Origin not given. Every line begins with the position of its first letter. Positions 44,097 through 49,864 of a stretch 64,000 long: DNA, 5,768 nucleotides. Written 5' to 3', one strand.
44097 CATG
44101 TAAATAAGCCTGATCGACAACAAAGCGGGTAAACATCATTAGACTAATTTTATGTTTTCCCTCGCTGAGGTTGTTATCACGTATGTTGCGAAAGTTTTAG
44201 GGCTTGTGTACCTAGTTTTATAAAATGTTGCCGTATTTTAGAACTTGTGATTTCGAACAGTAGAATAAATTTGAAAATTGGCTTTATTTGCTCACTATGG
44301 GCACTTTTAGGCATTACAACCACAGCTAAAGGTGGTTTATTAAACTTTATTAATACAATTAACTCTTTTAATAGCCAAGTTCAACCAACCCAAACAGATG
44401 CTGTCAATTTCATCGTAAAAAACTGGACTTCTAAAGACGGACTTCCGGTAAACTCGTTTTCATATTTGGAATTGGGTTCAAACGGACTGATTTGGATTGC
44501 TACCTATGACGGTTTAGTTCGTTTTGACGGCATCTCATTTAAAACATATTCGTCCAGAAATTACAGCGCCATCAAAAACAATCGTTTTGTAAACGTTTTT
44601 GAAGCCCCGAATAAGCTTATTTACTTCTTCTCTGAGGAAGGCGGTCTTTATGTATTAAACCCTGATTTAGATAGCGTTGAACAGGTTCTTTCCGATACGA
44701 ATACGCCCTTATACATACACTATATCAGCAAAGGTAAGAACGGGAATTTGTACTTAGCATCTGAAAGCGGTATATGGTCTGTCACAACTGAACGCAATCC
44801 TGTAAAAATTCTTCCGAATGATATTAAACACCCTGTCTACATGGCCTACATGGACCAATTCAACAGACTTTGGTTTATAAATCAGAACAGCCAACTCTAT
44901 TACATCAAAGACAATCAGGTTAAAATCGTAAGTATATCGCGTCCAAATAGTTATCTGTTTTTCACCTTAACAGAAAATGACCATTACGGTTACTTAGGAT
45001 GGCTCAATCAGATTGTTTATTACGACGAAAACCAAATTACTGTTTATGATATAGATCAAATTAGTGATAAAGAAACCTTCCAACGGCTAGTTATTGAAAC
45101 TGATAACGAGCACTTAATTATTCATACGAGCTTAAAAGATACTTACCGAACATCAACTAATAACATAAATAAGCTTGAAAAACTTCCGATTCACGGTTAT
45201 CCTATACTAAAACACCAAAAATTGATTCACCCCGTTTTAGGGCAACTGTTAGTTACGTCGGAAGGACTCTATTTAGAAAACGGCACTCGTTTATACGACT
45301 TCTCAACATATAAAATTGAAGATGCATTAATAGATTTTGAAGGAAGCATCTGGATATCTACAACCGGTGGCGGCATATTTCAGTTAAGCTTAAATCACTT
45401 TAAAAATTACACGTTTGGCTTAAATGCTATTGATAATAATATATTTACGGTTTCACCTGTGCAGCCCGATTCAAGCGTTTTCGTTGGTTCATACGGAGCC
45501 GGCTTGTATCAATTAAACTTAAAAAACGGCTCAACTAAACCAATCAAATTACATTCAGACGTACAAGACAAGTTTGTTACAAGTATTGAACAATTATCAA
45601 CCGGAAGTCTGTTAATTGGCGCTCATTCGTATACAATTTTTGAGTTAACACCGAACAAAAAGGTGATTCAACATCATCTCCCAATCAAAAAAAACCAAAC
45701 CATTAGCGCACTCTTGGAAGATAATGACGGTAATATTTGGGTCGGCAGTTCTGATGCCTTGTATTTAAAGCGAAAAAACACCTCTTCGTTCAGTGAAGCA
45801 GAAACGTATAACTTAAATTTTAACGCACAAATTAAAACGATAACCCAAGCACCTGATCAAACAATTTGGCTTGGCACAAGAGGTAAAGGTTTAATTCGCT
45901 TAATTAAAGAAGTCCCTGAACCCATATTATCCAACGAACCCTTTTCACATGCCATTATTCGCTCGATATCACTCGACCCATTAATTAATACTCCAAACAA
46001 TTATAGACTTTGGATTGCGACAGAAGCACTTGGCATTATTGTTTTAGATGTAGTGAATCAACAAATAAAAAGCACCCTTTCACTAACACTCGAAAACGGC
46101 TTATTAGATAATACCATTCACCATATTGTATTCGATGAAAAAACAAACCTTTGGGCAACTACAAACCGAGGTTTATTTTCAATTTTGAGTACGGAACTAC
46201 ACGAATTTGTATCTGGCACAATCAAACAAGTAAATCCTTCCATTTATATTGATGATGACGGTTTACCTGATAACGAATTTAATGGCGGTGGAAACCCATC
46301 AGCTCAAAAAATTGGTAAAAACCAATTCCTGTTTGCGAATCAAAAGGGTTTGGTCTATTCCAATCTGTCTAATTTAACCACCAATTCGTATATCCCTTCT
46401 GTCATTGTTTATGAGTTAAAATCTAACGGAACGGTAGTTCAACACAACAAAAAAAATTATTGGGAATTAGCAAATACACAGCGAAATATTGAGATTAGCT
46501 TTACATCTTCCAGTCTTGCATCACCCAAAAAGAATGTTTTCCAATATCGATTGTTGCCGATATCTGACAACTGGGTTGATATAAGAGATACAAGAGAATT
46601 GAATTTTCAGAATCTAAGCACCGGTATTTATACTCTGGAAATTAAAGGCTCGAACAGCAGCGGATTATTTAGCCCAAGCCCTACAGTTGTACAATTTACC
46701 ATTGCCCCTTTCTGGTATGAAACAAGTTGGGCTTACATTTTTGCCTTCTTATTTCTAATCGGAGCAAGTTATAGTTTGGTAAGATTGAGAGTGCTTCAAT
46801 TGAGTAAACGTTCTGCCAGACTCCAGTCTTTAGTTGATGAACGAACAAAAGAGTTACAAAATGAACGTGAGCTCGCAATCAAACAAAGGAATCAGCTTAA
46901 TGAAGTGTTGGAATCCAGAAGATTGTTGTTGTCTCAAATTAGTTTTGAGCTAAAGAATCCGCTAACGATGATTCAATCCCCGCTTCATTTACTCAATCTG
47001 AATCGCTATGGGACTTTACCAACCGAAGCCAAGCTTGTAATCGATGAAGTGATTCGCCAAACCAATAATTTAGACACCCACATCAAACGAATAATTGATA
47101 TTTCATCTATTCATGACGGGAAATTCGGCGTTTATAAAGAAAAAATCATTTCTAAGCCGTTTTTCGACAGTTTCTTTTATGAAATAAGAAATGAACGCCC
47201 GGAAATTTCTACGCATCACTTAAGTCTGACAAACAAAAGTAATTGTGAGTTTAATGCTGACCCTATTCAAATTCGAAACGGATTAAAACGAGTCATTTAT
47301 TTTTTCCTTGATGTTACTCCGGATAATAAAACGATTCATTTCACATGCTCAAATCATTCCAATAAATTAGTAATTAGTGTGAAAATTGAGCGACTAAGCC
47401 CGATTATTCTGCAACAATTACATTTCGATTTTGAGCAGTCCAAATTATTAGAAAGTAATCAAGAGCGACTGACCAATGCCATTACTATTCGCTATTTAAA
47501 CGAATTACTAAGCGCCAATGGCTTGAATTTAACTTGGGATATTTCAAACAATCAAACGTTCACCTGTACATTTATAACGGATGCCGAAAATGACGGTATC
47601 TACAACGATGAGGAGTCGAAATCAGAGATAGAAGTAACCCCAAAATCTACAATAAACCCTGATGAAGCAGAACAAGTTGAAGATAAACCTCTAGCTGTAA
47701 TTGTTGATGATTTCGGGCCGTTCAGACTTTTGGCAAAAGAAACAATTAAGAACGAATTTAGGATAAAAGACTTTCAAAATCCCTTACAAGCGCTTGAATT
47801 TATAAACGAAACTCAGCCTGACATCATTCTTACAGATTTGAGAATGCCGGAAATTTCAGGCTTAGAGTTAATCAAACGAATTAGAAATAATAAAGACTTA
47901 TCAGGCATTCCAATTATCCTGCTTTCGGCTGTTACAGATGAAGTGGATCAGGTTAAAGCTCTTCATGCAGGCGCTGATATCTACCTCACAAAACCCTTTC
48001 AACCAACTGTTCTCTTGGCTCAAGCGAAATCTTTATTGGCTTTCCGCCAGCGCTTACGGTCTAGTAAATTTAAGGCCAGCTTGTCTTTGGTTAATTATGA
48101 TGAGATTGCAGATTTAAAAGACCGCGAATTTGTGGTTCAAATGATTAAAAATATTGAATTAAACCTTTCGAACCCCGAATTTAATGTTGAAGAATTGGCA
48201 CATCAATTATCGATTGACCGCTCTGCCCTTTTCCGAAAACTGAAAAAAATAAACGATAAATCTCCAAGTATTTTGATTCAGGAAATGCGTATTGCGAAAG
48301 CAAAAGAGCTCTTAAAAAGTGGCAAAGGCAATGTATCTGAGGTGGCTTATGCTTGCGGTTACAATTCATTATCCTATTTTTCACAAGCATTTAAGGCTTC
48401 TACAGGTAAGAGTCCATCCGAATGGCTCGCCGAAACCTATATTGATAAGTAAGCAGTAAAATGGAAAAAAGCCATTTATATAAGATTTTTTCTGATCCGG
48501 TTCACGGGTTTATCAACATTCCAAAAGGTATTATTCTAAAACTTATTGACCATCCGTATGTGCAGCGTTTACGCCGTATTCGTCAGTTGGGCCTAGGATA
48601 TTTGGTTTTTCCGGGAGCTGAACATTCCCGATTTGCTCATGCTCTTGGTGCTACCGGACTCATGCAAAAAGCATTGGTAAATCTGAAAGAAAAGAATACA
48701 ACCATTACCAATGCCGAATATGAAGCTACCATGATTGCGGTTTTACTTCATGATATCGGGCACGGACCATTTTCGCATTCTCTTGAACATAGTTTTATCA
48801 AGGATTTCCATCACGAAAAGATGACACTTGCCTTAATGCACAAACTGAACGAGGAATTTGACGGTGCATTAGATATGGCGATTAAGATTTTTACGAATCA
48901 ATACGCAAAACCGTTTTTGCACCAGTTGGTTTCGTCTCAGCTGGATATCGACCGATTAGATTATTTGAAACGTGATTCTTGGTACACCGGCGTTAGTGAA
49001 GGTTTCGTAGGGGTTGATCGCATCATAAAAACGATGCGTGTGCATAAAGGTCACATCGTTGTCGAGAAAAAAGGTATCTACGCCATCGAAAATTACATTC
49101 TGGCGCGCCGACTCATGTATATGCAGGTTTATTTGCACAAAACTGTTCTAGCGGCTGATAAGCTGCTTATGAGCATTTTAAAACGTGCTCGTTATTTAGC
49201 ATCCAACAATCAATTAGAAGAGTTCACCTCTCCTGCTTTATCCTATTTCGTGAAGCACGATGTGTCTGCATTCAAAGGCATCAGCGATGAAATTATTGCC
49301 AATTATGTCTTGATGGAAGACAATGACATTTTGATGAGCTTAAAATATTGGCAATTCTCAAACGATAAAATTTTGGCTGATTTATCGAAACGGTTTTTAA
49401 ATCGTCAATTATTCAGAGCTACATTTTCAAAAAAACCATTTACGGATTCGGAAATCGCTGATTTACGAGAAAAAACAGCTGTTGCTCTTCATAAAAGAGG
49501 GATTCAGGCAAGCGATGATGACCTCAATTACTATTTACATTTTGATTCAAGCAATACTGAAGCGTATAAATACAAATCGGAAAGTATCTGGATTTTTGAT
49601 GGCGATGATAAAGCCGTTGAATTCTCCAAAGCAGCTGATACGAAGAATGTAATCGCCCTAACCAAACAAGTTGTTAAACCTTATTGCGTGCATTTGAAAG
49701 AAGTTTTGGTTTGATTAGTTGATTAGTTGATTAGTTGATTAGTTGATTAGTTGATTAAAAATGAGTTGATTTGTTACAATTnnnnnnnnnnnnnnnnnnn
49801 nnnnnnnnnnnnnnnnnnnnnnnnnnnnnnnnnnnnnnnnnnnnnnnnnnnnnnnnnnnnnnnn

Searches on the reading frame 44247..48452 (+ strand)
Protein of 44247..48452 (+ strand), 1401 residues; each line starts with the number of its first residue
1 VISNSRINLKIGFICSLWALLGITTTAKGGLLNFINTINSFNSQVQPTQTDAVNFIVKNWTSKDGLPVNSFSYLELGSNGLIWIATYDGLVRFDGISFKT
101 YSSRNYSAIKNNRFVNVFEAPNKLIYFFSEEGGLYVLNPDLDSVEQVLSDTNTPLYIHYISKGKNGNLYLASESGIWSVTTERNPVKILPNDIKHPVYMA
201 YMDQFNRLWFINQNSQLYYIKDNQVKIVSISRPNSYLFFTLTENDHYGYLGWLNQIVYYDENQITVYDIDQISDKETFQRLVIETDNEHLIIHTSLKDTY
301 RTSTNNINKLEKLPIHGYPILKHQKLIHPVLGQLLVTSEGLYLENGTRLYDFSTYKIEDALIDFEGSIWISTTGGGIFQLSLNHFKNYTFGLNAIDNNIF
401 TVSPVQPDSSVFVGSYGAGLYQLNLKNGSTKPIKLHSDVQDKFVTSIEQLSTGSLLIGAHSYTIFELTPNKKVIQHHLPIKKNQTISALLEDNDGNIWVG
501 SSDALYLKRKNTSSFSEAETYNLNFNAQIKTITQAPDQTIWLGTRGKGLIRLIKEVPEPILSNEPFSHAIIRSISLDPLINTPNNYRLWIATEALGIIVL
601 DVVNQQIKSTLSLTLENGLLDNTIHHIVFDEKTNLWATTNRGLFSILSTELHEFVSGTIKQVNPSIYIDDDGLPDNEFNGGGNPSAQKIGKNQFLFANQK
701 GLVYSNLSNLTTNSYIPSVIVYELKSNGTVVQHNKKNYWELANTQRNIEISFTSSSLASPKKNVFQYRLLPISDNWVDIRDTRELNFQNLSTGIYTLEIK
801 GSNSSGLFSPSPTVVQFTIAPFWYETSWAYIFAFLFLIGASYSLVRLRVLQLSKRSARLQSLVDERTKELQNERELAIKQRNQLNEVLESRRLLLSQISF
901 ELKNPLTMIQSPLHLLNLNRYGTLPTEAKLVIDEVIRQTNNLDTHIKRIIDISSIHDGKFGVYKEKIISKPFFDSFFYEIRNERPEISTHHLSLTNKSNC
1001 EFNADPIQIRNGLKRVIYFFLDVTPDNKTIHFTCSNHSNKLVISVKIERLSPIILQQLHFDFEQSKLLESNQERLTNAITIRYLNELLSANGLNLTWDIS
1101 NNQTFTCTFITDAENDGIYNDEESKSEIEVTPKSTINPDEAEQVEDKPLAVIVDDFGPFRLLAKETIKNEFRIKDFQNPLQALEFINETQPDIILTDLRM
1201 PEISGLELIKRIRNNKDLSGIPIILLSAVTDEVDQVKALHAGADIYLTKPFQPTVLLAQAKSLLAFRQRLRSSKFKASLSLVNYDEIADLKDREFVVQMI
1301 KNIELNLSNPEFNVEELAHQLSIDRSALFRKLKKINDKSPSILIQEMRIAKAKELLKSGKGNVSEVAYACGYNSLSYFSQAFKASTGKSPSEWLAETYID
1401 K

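Call 55: search_protein_families(library=pfam, proteins=[window:44247-48452:+], max_evalue=0.00001)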
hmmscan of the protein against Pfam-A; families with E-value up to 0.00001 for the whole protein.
window:44247-48452:+ (1401 aa): 6 families
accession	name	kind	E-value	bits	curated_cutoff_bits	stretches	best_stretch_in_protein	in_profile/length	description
PF00072.30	Response_reg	-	1.5e-23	83.5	30.2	1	1151-1259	2-109/111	Response regulator receiver domain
PF07494.17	Reg_prop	-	3.3e-19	67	20.4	0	483-502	4-23/24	Two component regulator propeller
PF12833.13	HTH_18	-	1.6e-17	64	33.6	1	1317-1394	1-78/80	Helix-turn-helix domain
PF00165.29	HTH_AraC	-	1.2e-12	48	26.6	1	1362-1394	10-41/42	Bacterial regulatory helix-turn-helix proteins, AraC family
PF07495.19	Y_Y_Y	-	1.2e-10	41.6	26.6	1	759-819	4-64/65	Y_Y_Y domain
PF00512.31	HisKA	-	5.6e-07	30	26.9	1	891-957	2-65/66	His Kinase A (phospho-acceptor) domain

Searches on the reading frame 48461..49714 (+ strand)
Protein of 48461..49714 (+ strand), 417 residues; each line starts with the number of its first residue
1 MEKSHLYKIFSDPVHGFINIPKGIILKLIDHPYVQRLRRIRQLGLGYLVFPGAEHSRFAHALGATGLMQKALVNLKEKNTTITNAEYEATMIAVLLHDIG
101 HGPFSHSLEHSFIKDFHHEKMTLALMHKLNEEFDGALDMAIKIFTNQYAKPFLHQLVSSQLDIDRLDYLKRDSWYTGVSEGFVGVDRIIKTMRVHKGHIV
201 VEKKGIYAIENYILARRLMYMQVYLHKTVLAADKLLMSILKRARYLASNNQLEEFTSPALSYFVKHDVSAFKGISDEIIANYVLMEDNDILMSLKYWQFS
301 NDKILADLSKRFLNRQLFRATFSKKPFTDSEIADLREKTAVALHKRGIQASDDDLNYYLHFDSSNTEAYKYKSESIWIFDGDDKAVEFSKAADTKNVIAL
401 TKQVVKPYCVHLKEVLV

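Call 55: search_protein_families(library=pfam, proteins=[window:48461-49714:+], max_evalue=0.00001)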
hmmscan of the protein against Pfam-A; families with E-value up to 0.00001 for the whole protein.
window:48461-49714:+ (417 aa): 1 family
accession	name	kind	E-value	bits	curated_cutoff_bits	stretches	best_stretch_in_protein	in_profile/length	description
PF19276.4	HD_assoc_2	-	1.6e-08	34.7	23.1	1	185-242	3-60/222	HD associated region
